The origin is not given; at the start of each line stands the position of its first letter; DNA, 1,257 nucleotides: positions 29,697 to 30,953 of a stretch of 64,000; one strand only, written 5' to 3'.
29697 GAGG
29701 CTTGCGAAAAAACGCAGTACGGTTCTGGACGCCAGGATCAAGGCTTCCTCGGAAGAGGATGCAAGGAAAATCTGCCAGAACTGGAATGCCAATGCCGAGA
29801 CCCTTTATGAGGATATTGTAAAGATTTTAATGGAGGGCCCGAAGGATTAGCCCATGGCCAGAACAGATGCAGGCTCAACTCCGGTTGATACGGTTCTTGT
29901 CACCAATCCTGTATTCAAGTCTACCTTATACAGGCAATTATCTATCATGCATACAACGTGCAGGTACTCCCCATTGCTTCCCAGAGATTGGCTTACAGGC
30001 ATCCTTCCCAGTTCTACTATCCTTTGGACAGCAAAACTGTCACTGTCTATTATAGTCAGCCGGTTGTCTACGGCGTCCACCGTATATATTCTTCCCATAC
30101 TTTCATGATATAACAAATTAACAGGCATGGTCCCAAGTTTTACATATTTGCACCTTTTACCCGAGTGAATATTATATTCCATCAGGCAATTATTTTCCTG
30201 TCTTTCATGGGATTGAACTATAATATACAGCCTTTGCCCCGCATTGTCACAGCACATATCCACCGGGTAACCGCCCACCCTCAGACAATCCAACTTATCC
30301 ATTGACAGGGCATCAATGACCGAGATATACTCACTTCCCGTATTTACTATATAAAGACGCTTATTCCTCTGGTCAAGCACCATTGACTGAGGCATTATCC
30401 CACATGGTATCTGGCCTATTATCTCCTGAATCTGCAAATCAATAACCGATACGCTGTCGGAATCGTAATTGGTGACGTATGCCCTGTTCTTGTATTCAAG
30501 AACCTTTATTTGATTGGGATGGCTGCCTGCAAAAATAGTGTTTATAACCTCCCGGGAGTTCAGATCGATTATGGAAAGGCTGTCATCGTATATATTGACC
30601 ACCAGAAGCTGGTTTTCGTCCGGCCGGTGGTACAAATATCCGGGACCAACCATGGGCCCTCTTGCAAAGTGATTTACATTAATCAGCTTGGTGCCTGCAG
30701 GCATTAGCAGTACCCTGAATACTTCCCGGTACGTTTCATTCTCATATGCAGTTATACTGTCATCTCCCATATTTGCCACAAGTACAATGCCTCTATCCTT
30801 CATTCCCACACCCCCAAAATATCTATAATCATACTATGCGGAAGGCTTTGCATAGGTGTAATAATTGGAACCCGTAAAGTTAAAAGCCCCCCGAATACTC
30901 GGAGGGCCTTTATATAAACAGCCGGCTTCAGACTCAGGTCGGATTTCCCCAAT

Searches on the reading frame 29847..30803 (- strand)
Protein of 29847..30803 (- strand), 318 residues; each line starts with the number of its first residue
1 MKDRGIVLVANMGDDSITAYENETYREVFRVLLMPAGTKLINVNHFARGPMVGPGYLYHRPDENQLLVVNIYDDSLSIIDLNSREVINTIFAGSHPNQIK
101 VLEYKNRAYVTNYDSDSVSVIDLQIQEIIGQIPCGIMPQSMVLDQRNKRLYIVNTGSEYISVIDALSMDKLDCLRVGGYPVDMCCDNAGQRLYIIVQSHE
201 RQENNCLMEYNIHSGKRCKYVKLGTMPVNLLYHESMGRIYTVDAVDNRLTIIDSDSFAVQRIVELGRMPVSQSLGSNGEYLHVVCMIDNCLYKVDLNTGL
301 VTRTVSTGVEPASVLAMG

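Call 10: search_protein_families(library=pfam, proteins=[window:29847-30803:-], max_evalue=0.01)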
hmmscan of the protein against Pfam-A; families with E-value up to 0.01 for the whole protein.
window:29847-30803:- (318 aa): 6 families
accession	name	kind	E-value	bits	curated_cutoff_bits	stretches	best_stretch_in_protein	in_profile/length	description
PF21783.3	YNCE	-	1.2e-09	38.4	27.1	0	97-180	245-328/339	YNCE-like beta-propeller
PF02239.22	Cytochrom_D1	-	5.4e-05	22.4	25.5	0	72-149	55-128/368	Cytochrome D1 heme domain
PF25175.1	Beta-prop_WDR5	-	0.0006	19.6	250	0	181-305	96-217/296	WDR5 beta-propeller domain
PF10282.15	Lactonase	-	0.00097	18.9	21.7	0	17-126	4-118/344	Lactonase, 7-bladed beta-propeller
PF25174.1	Beta-prop_THOC3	-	0.0024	17.4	305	0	58-172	53-165/272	THOC3 beta-propeller domain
PF25460.1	Beta-prop_Aladin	-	0.003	17.2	171.1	0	90-166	210-289/340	Aladin seven-bladed propeller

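Call 12: find_homologous_proteins(query=window:29847-30803:-, max_evalue=0.00001)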
Query window:29847-30803:- (318 aa): 98 proteins with E <= 0.00001 among 644 candidates.
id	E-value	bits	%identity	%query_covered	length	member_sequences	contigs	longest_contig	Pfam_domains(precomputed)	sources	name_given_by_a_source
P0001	5.1e-209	711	100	100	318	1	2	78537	PF21783.3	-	-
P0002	2.5e-139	482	67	100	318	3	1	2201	PF21783.3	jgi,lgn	-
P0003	3.6e-138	478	68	100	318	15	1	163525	PF21783.3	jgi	jgi:YVTN family beta-propeller protein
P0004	1.5e-133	463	65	100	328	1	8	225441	PF10282.16,PF21783.3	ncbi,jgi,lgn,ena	jgi:YVTN family beta-propeller protein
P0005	1.1e-130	454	64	100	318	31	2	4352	PF21783.3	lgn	-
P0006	2.2e-130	453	64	100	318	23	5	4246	PF21783.3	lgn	-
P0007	3.8e-129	449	64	100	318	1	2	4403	PF21783.3,PF02239.23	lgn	-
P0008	1.4e-128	447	64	100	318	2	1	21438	PF21783.3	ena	-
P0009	4.6e-124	432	63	96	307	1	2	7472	PF21783.3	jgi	jgi:YVTN family beta-propeller protein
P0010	2.3e-107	377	50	100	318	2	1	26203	PF21783.3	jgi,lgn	jgi:YVTN family beta-propeller protein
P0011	2.1e-104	367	52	100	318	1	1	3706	PF25174.2,PF13570.14,PF21783.3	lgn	-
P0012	1.5e-99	352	53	100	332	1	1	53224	PF21783.3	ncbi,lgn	-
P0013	4.2e-99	350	50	100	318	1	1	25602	PF10282.16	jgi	-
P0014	1.1e-97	345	50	100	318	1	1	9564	PF21783.3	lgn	-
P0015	1.9e-92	328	46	100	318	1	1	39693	-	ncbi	-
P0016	1.1e-89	319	47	100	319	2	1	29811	-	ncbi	-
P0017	8.6e-89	316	46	100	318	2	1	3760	PF21783.3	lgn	-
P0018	6.1e-88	313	45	99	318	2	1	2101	PF21783.3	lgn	-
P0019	7.4e-41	159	32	97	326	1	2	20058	PF22494.4,PF25168.2,PF10282.16,PF25174.2,PF21783.3,PF02239.23,PF16819.12,PF24684.2,PF01436.28,PF08450.19,PF23414.2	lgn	-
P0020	6.0e-38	149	31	97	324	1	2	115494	PF22494.4,PF25168.2,PF10282.16,PF25174.2,PF01731.27,PF12894.14,PF21783.3,PF02239.23,PF01436.28,PF08450.19,PF23414.2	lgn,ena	-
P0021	6.0e-34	136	27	66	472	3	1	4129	PF22494.4,PF10282.16,PF25174.2,PF21783.3,PF02239.23,PF24684.2,PF23414.2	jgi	-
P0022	1.3e-30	125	25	79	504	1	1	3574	PF10282.16,PF25174.2,PF21783.3,PF02239.23,PF24684.2,PF01436.28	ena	-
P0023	5.3e-30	123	27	98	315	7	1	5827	PF10282.16,PF25174.2,PF01731.27,PF21783.3,PF02239.23,PF16819.12,PF01436.28,PF23414.2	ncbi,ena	-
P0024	3.6e-25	107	27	75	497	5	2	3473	PF10282.16,PF18885.7,PF25174.2,PF13570.14,PF21783.3,PF02239.23,PF23414.2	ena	-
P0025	4.5e-25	107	23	97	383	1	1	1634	PF22494.4,PF08816.18,PF10282.16,PF25174.2,PF22058.3,PF21783.3,PF02239.23,PF01436.28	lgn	-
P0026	7.3e-24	103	35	36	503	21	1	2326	PF22494.4,PF10282.16,PF25174.2,PF21783.3,PF02239.23,PF01436.28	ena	-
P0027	2.7e-23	101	28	68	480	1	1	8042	PF10282.16,PF25174.2,PF24814.2,PF21783.3,PF02239.23,PF23414.2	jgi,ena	-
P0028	2.8e-23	101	25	73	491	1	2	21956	PF10282.16,PF25174.2,PF01731.27,PF22807.3,PF21783.3,PF01436.28,PF08450.19,PF23414.2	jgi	jgi:YVTN family beta-propeller protein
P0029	9.3e-22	96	23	72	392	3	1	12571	PF22494.4,PF10282.16,PF25174.2,PF21783.3,PF02239.23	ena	-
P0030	1.6e-21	95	24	86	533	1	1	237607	PF22494.4,PF10282.16,PF25174.2,PF21783.3,PF24684.2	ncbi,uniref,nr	ncbi:NTTRR-F1 domain [Bacillus sp. SN10]|uniref:NTTRR-F1 domain n=1 Tax=Bacillus sp. SN10 TaxID=2056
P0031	6.9e-21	93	24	73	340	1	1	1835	PF22494.4,PF10282.16,PF25174.2,PF24814.2,PF23381.2,PF03646.21,PF21783.3,PF02239.23,PF16819.12,PF08450.19,PF23414.2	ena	-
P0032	7.0e-21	93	36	38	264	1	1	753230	PF22494.4,PF10282.16,PF25174.2,PF21783.3,PF02239.23,PF01436.28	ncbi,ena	-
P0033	3.9e-20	91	24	97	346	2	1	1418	PF22494.4,PF10282.16,PF25174.2,PF24814.2,PF23381.2,PF21783.3,PF02239.23,PF08450.19,PF23414.2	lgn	-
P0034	3.5e-19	88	21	79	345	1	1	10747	PF22494.4,PF10282.16,PF25174.2,PF23381.2,PF13570.14,PF21783.3,PF02239.23,PF16819.12,PF24684.2,PF08450.19,PF23414.2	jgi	jgi:YVTN family beta-propeller protein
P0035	7.3e-19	87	24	67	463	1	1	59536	PF22494.4,PF10282.16,PF25174.2,PF21783.3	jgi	jgi:YVTN family beta-propeller protein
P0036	1.1e-18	86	26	73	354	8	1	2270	PF22494.4,PF10282.16,PF25174.2,PF23381.2,PF21783.3,PF02239.23,PF24684.2,PF08450.19,PF23414.2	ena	-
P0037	1.2e-18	86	25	69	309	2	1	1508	PF22494.4,PF10282.16,PF22058.3,PF01731.27,PF21783.3,PF01436.28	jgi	-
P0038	3.1e-18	84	25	79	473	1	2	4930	PF10282.16,PF25174.2,PF20138.4,PF23381.2,PF21783.3,PF02239.23,PF08450.19,PF23414.2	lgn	-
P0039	3.5e-18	84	27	67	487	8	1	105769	PF10282.16,PF21783.3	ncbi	ncbi:MAG: beta-propeller fold lactonase family protein [Thermodesulfobacteriota bacterium]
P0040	4.4e-18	84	25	99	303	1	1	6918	PF21783.3,PF02239.23,PF01436.28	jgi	jgi:YVTN family beta-propeller protein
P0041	1.2e-17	83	29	41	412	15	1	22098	PF22494.4,PF10282.16,PF25174.2,PF21783.3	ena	-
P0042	1.4e-17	82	37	31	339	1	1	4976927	PF10282.16,PF25174.2,PF21783.3,PF01436.28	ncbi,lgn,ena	-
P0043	1.6e-17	82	25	81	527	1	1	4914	PF10282.16,PF25174.2,PF21783.3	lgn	-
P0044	2.1e-17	82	35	39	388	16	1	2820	PF10282.16,PF25174.2,PF21783.3,PF01436.28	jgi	jgi:YVTN family beta-propeller protein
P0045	2.6e-17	81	25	88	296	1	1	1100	PF21783.3,PF02239.23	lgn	-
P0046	5.9e-17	80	34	36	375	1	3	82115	PF22494.4,PF10282.16,PF25174.2,PF21783.3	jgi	jgi:YVTN family beta-propeller protein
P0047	1.4e-16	79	21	79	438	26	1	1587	PF22494.4,PF10282.16,PF25174.2,PF21783.3,PF02239.23,PF23414.2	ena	-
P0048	2.6e-16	78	26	81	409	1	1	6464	PF22494.4,PF10282.16,PF25174.2,PF21783.3,PF23414.2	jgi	jgi:YVTN family beta-propeller protein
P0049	3.4e-16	78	27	45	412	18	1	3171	PF22494.4,PF10282.16,PF25174.2,PF21783.3,PF02239.23,PF23414.2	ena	-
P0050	4.5e-16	77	23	75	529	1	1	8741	PF00801.27,PF25174.2,PF23381.2,PF01731.27,PF21783.3,PF02239.23,PF24684.2,PF08450.19,PF18911.7,PF22494.4,PF10282.16,PF23414.2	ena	-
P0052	8.1e-16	77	22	55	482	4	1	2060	PF10282.16,PF21783.3,PF02239.23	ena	-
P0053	8.3e-16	76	26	81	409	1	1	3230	PF22494.4,PF10282.16,PF25174.2,PF21783.3,PF23414.2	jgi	jgi:YVTN family beta-propeller protein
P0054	1.1e-15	76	22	78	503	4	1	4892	PF25168.2,PF13360.14,PF25174.2,PF24814.2,PF00581.26,PF12894.14,PF25175.2,PF21783.3,PF02239.23,PF22494.4,PF10282.16,PF23414.2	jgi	jgi:YVTN family beta-propeller protein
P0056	6.4e-15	74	23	61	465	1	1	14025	PF22494.4,PF10282.16,PF25174.2,PF23381.2,PF21783.3,PF02239.23,PF08450.19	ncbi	-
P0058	2.0e-14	72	24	66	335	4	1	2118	PF22494.4,PF05096.19,PF10282.16,PF25174.2,PF23381.2,PF21783.3,PF02239.23,PF01436.28,PF08450.19,PF23414.2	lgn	-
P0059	2.1e-14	72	33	44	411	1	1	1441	PF22494.4,PF10282.16,PF25174.2,PF00415.25,PF13540.13,PF21783.3,PF02239.23,PF08450.19,PF25390.2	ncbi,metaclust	ncbi:unnamed protein product, partial [marine sediment metagenome]|metaclust:status=active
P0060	6.0e-14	70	29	35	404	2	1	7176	PF22494.4,PF10282.16,PF25174.2,PF21783.3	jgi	jgi:YVTN family beta-propeller protein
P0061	9.1e-14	70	30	34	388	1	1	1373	PF22494.4,PF10282.16,PF25174.2,PF21783.3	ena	-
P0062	1.1e-13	70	25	97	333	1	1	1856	PF22494.4,PF10282.16,PF25174.2,PF21783.3,PF02239.23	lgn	-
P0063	1.2e-13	69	24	68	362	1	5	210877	PF22494.4,PF25168.2,PF10282.16,PF25174.2,PF25172.2,PF24814.2,PF23381.2,PF21783.3,PF02239.23,PF23414.2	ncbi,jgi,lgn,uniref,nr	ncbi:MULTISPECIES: YncE family protein [Bacillaceae]|jgi:YVTN family beta-propeller protein|uniref:Y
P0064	1.2e-13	69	21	81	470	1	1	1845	PF25174.2,PF21783.3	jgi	jgi:YVTN family beta-propeller protein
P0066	1.9e-13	69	21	75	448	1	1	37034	PF22494.4,PF10282.16,PF25174.2,PF23381.2,PF21783.3,PF02239.23,PF01436.28,PF08450.19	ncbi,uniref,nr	ncbi:YncE family protein [Methanosarcina sp.]|uniref:YncE family protein n=1 Tax=Methanosarcina sp. 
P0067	2.0e-13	69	27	79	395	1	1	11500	PF22494.4,PF10282.16,PF25174.2,PF21783.3,PF08450.19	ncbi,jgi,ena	jgi:YVTN family beta-propeller protein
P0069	2.4e-13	68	25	82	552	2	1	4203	PF10282.16,PF25174.2,PF03150.20,PF21783.3,PF02239.23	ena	-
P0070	2.5e-13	68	33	31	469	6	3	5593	PF22494.4,PF21783.3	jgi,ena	-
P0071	3.0e-13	68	23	83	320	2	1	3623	PF25174.2,PF01731.27,PF21783.3,PF02239.23,PF24684.2,PF01436.28,PF08450.19,PF22494.4,PF10282.16,PF06433.18,PF16819.12,PF23414.2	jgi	jgi:YVTN family beta-propeller protein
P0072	5.5e-13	67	28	44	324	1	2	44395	PF22494.4,PF10282.16,PF25174.2,PF23381.2,PF12894.14,PF21783.3,PF02239.23,PF01436.28,PF08450.19,PF23414.2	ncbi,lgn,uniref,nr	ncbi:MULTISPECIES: beta-propeller fold lactonase family protein [Alphaproteobacteria]|uniref:Unchara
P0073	9.1e-13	67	29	33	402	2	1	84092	PF22494.4,PF10282.16,PF25174.2,PF21783.3,PF02239.23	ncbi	ncbi:MAG: YncE family protein [Janthinobacterium lividum]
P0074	1.2e-12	66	27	43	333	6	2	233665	PF22494.4,PF10282.16,PF13360.14,PF25174.2,PF23381.2,PF21783.3,PF02239.23,PF01436.28,PF23414.2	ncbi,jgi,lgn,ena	-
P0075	1.5e-12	66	23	68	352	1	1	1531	PF10282.16,PF25174.2,PF21783.3,PF02239.23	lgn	-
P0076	8.3e-12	63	22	69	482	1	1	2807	PF10282.16,PF21783.3,PF06283.18,PF01436.28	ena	-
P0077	2.4e-11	62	26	56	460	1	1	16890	PF10282.16,PF21783.3,PF01436.28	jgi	jgi:YVTN family beta-propeller protein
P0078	8.6e-11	60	28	47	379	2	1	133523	PF21783.3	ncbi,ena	-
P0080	3.8e-10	58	31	40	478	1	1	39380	PF21783.3,PF02368.25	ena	-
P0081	6.9e-10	57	33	40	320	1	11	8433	PF22494.4,PF10282.16,PF25174.2,PF23381.2,PF21783.3,PF02239.23,PF24684.2,PF01436.28,PF08450.19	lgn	-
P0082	7.4e-10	57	25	38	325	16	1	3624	PF22494.4,PF10282.16,PF25174.2,PF23381.2,PF12894.14,PF21783.3,PF02239.23,PF24684.2,PF01436.28,PF23414.2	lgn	-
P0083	9.1e-10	57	21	64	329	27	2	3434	PF22494.4,PF10282.16,PF25174.2,PF07433.18,PF21783.3,PF02239.23,PF08450.19,PF23414.2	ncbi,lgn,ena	-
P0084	1.0e-9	56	27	30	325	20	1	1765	PF22494.4,PF10282.16,PF25174.2,PF21783.3,PF02239.23,PF01436.28,PF23414.2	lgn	-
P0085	1.7e-9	56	26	38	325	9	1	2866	PF22494.4,PF10282.16,PF25174.2,PF23381.2,PF21783.3,PF02239.23,PF01436.28,PF08450.19,PF23414.2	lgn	-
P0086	8.8e-9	53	26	38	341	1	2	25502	PF10282.16,PF25174.2,PF21783.3,PF02239.23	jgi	-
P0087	2.5e-8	52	23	80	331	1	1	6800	PF22494.4,PF10282.16,PF13360.14,PF25174.2,PF12894.14,PF21783.3,PF02239.23,PF08450.19,PF23414.2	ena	-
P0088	6.5e-8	51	22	58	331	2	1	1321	PF22494.4,PF10282.16,PF13360.14,PF25174.2,PF21783.3,PF02239.23,PF24684.2,PF08450.19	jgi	jgi:YVTN family beta-propeller protein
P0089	1.4e-7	50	26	42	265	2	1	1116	PF22494.4,PF10282.16,PF25174.2,PF23381.2,PF12894.14,PF21783.3,PF02239.23,PF01436.28,PF08450.19,PF23414.2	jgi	jgi:YVTN family beta-propeller protein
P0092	4.2e-7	48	23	53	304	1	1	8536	PF10282.16,PF21783.3,PF01436.28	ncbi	-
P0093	2.4e-6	45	22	55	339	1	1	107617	PF10282.16,PF25174.2,PF25172.2,PF21783.3,PF02239.23,PF23414.2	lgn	-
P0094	2.7e-6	45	23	80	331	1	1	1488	PF22494.4,PF10282.16,PF25174.2,PF21783.3,PF26550.2,PF02239.23,PF16819.12,PF07676.19,PF23414.2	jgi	jgi:YVTN family beta-propeller protein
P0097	7.1e-6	44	25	67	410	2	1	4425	PF10282.16,PF25174.2,PF21783.3,PF02239.23,PF08450.19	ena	-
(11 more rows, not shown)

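Call 14: find_related_loci(query=A1, collection=genome_contigs, flank=3000)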
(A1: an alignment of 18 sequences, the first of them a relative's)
Query A1 (318 aa) in genome_contigs; peptide patterns used: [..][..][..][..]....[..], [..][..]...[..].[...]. (x = any residue, [..] = any of these).
179 stretches matched a pattern; 125 encode a relative of the query (tblastn E <= 1e-3); the best 80 are kept; 80 distinct loci.
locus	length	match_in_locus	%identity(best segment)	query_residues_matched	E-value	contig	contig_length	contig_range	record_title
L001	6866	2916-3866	68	1-317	4e-144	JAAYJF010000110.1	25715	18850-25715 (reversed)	MAG: Clostridiales bacterium isolate AS10tlH2TH_240 94901_AS10, whole genome shotgun sequence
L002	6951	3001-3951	67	1-317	5e-142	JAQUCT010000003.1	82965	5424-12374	MAG: Bacillota bacterium isolate STCSWMC_137 NODE_443_length_82965_cov_10.329885_ST_CSWMC, whole genome shotgun sequence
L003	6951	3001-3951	65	1-317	2e-139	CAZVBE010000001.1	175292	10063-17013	MAG TPA_asm: uncultured Clostridium sp. isolate SRP241341_co1_274 genome assembly, contig: NODE_77_length_175292_cov_57.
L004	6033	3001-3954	65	1-318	9e-139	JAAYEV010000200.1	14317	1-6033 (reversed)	MAG: Clostridiales bacterium isolate AS07pgkLD_202 147154_AS07, whole genome shotgun sequence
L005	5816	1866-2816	64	1-317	3e-137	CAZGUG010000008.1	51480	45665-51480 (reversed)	MAG TPA_asm: uncultured Clostridium sp. isolate SRP241326_co3_307 genome assembly, contig: NODE_1068_length_51480_cov_11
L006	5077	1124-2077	64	1-318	4e-137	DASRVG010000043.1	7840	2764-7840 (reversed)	MAG TPA_asm: Clostridia bacterium isolate SMAG_U9083 k141_167548, whole genome shotgun sequence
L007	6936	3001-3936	50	4-315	4e-106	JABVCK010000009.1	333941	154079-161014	MAG: Bacillota bacterium isolate Ch29 Scaffold19, whole genome shotgun sequence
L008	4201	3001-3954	53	1-317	9e-105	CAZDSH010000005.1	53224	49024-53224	MAG TPA_asm: uncultured Clostridiaceae bacterium isolate SRP192927_co8_352 genome assembly, contig: NODE_425_length_5322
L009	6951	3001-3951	46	1-317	2e-98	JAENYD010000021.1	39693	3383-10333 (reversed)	MAG: Clostridium thermobutyricum isolate B5_bin.2 B5_bin2_NODE_305_length_39693_cov_11.332333, whole genome shotgun sequ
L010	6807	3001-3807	27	53-314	1e-24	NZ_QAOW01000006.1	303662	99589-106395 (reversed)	Rhodococcus sp. OK519 Ga0189762_106, whole genome shotgun sequence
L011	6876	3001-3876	27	7-314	7e-30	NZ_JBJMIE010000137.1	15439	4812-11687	MAG: Actinophytocola sp. isolate H1_18_all_fractions_conc_125_71_10 k255_1422583, whole genome shotgun sequence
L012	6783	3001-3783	26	61-314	6e-22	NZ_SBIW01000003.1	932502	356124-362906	Mucilaginibacter gilvus strain F01003 scaffold3, whole genome shotgun sequence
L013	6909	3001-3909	23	54-314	7e-21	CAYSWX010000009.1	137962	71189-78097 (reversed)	MAG TPA_asm: uncultured Methanosarcinales archaeon isolate binchicken_co152_168 genome assembly, contig: NODE_114_length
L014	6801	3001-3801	28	63-311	2e-20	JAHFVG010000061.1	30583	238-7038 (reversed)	MAG: Rhodococcus sp. (in: high G+C Gram-positive bacteria) isolate nzgw98 NODE_465_length_30584_cov_5.923317, whole geno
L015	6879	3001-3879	24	54-314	4e-20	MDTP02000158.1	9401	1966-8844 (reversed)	Methanosarcina sp. Ant1 MSANT_contig000158, whole genome shotgun sequence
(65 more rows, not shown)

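Call 20: find_encoding_contigs(protein=P0010, flank=2500, max_places=2)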
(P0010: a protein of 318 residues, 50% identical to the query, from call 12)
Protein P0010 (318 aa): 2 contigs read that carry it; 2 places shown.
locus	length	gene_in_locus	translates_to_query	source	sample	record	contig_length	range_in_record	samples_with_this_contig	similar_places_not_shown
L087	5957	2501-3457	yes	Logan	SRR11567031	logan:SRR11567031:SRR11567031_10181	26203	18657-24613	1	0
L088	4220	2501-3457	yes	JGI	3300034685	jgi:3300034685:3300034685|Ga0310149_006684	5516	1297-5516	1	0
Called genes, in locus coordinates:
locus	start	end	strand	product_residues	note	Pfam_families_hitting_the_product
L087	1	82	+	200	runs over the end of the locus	PF00117:GATase, PF07685:GATase_3, PF01174:SNO, PF07722:Peptidase_C26 (faint)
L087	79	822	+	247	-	PF00977:His_biosynth, PF05690:ThiG (faint), PF01207:Dus (faint)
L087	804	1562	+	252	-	PF00977:His_biosynth, PF01207:Dus (faint), PF02581:TMP-TENI (faint), PF03060:NMO (faint), PF01180:DHO_dh (faint), PF04309:G3P_antiterm (faint)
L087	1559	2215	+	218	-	PF01502:PRA-CH, PF01503:PRA-PH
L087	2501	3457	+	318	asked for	PF21783:YNCE (faint)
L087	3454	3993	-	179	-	PF14277:DUF4364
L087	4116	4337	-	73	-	PF00269:SASP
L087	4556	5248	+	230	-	PF12837:Fer4_6 (faint), PF13484:Fer4_16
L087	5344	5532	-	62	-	-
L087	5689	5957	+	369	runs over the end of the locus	PF01522:Polysacc_deac_1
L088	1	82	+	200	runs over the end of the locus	PF00117:GATase, PF07685:GATase_3, PF01174:SNO, PF07722:Peptidase_C26 (faint)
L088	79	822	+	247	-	PF00977:His_biosynth, PF05690:ThiG (faint), PF01207:Dus (faint)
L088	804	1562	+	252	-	PF00977:His_biosynth, PF01207:Dus (faint), PF02581:TMP-TENI (faint), PF03060:NMO (faint), PF01180:DHO_dh (faint), PF04309:G3P_antiterm (faint)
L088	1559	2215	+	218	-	PF01502:PRA-CH, PF01503:PRA-PH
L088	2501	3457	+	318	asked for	PF21783:YNCE (faint)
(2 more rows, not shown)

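Call 21: find_encoding_contigs(protein=P0011, flank=2500, max_places=2)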
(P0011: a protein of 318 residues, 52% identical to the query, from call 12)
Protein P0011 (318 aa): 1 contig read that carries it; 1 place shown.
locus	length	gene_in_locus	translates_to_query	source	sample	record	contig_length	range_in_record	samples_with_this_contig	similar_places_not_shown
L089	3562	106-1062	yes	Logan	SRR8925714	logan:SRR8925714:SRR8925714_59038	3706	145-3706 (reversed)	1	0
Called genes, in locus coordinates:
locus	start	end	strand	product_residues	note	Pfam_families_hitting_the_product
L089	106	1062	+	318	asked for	PF13570:Beta-prop_ACSF4 (faint), PF21783:YNCE (faint), PF25174:Beta-prop_THOC3 (weak)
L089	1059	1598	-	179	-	PF14277:DUF4364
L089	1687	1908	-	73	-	PF00269:SASP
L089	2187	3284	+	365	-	PF01522:Polysacc_deac_1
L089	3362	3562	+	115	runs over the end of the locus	?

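Call 22: find_encoding_contigs(protein=P0013, flank=2500, max_places=2)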
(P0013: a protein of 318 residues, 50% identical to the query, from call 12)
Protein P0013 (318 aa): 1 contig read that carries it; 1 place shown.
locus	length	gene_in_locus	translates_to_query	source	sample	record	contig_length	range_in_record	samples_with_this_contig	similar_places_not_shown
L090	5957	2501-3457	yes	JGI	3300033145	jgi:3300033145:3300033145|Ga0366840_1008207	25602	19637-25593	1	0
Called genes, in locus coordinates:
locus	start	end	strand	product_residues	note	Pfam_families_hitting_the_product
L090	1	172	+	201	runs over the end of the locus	PF00117:GATase, PF07685:GATase_3 (weak), PF01174:SNO (weak)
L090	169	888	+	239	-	PF00977:His_biosynth, PF01207:Dus (faint), PF03060:NMO (faint)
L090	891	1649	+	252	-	PF00977:His_biosynth, PF01207:Dus (faint), PF02581:TMP-TENI (faint), PF03060:NMO (faint), PF04309:G3P_antiterm (faint)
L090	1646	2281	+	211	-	PF01502:PRA-CH, PF01503:PRA-PH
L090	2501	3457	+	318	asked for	PF10282:Lactonase (faint)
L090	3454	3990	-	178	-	PF14277:DUF4364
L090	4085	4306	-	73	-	PF00269:SASP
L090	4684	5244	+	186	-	-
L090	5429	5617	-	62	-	-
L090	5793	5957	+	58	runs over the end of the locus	?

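Call 23: find_encoding_contigs(protein=P0014, flank=2500, max_places=2)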
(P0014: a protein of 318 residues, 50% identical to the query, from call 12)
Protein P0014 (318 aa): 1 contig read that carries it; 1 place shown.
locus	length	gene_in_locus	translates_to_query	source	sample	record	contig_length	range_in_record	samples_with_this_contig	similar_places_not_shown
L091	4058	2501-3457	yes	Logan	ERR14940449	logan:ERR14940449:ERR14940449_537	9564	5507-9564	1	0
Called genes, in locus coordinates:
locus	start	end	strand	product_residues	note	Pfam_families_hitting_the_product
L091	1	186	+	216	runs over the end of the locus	PF00117:GATase, PF01174:SNO (faint), PF07685:GATase_3 (weak), PF07722:Peptidase_C26 (faint)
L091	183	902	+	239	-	PF00977:His_biosynth, PF01207:Dus (faint)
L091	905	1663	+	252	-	PF00977:His_biosynth, PF01207:Dus (faint), PF05690:ThiG (faint), PF02581:TMP-TENI (faint), PF03060:NMO (faint), PF01180:DHO_dh (faint), PF04309:G3P_antiterm (faint)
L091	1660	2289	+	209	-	PF01502:PRA-CH, PF01503:PRA-PH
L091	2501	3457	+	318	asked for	PF21783:YNCE (faint)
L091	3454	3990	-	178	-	PF14277:DUF4364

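Call 25: find_encoding_contigs(protein=P0016, flank=2500, max_places=2)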
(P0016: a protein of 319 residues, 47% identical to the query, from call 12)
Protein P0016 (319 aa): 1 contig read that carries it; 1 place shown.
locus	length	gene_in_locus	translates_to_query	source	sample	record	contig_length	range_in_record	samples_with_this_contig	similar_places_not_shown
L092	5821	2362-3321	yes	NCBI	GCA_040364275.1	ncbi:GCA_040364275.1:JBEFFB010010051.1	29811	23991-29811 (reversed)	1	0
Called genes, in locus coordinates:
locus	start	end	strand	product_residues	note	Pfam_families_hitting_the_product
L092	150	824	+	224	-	PF00977:His_biosynth, PF01207:Dus (faint)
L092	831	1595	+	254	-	PF00977:His_biosynth, PF02581:TMP-TENI (faint), PF03060:NMO (faint), PF05690:ThiG (faint), PF01207:Dus (weak), PF04309:G3P_antiterm (faint)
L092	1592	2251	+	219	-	PF01502:PRA-CH, PF01503:PRA-PH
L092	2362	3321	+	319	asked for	-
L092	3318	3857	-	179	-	PF14277:DUF4364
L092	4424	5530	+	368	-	PF01522:Polysacc_deac_1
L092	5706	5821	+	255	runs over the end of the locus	PF01522:Polysacc_deac_1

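Call 26: find_encoding_contigs(protein=P0017, flank=2500, max_places=2)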
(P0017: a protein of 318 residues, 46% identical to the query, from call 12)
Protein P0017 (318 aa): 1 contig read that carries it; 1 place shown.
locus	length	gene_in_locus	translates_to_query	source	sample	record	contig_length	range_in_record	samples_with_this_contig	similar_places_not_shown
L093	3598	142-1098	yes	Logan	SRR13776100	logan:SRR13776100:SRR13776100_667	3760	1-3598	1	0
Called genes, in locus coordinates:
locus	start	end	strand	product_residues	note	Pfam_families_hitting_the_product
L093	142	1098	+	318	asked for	PF21783:YNCE (faint)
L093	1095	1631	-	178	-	PF14277:DUF4364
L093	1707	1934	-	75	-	PF00269:SASP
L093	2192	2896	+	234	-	PF13237:Fer4_10 (faint), PF13484:Fer4_16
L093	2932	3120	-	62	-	-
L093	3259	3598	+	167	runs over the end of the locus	?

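Call 27: find_encoding_contigs(protein=P0018, flank=2500, max_places=2)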
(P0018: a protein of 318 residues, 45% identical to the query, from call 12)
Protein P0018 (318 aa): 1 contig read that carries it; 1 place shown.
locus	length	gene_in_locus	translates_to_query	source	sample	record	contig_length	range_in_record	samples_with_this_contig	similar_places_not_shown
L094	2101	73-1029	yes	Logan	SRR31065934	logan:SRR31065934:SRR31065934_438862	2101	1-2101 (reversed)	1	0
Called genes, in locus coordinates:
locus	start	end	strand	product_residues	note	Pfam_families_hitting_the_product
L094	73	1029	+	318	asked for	PF21783:YNCE (faint)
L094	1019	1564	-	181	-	PF14277:DUF4364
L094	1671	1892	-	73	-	PF00269:SASP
